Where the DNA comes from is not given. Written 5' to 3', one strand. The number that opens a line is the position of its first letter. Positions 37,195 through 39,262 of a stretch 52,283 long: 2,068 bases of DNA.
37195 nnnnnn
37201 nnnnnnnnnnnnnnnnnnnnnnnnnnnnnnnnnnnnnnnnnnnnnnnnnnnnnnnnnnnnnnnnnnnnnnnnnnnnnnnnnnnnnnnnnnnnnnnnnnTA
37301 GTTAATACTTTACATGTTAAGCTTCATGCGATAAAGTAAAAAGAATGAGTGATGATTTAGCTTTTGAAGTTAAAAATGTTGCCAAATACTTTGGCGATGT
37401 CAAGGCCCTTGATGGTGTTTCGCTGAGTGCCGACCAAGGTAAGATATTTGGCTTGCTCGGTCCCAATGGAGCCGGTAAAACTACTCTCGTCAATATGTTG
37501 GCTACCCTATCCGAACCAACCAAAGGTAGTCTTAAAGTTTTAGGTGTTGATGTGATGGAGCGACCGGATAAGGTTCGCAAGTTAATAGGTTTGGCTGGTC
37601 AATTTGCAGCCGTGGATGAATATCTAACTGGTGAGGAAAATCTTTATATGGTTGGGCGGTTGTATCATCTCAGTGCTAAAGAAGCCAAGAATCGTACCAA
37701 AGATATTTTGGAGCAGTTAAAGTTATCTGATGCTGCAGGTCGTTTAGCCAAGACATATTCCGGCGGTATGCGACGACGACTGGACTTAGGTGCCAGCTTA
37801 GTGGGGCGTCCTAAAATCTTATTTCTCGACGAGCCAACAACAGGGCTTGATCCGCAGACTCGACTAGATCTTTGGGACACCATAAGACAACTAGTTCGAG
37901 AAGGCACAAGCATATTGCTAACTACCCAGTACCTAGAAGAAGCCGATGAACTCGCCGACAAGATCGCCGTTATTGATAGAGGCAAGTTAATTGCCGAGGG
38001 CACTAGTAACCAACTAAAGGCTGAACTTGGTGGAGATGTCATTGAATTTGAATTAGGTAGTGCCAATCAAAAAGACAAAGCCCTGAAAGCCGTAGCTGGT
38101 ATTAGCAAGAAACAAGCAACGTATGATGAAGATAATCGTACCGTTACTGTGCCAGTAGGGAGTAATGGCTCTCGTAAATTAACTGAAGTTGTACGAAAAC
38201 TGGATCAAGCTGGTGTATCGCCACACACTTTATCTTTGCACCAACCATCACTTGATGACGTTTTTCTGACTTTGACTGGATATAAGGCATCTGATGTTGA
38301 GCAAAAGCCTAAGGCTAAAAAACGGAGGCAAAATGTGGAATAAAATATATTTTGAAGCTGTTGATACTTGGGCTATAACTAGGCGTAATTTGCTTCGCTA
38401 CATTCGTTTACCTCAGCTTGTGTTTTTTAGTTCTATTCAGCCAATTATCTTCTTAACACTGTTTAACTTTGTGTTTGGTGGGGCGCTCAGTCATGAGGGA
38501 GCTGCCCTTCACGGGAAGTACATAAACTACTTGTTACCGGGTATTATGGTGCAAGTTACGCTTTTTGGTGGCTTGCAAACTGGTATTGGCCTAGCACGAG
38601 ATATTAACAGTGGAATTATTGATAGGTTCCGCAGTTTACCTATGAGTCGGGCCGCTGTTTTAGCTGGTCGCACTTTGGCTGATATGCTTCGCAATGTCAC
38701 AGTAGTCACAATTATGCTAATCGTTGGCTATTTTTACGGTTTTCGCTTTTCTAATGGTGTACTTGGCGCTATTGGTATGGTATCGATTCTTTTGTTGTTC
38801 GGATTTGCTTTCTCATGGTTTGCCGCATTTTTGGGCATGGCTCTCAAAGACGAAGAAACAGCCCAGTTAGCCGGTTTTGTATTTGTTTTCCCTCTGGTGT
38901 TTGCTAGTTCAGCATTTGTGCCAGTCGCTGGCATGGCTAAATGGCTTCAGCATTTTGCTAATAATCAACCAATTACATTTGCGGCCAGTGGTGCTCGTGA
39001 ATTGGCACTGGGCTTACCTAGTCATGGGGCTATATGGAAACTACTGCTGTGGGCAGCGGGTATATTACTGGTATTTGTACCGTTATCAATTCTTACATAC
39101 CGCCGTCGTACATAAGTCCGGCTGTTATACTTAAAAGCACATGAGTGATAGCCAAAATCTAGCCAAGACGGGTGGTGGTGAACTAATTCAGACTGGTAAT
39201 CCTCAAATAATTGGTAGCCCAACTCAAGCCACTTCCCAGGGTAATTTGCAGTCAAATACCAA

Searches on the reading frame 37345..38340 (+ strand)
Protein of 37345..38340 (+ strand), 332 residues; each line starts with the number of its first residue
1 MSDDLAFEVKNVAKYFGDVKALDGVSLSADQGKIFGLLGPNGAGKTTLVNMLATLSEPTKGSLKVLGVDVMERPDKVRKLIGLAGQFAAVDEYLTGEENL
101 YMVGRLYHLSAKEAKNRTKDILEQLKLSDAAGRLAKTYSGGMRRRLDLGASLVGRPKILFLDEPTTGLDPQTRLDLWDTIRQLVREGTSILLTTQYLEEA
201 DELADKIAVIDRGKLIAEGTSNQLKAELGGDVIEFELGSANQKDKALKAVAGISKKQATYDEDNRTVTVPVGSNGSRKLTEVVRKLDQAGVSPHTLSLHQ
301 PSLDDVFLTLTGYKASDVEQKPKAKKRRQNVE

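Call 37: search_protein_families(library=pfam, proteins=[window:37345-38340:+], max_evalue=0.001)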
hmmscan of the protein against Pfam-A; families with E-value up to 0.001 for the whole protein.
window:37345-38340:+ (332 aa): 4 families
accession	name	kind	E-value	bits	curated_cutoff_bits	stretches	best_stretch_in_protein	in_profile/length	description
PF00005.33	ABC_tran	-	2e-30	106.6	25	1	22-166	1-137/137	ABC transporter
PF13304.12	AAA_21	-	9.1e-11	42.8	27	1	114-195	197-298/304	AAA domain, putative AbiEii toxin, Type IV TA system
PF13732.12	DrrA1-3_C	-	7e-08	33.5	27.4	1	219-309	1-79/81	ATP-binding protein DrrA1-3-like, C-terminal domain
PF13476.12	AAA_23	-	0.00078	20.6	27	0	31-52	18-39/201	AAA domain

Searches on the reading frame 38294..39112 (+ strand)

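Call 37: search_protein_families(library=pfam, proteins=[window:38294-39112:+], max_evalue=0.001)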
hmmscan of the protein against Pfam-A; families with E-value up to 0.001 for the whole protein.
window:38294-39112:+ (273 aa): 2 families
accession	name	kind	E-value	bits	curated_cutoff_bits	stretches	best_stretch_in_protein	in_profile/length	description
PF01061.29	ABC2_membrane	-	1.5e-31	110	26.9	1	25-236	3-208/211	ABC-2 type transporter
PF12698.13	ABC2_membrane_3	-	3e-18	66.5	31.6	1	75-266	159-346/347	ABC-2 family transporter protein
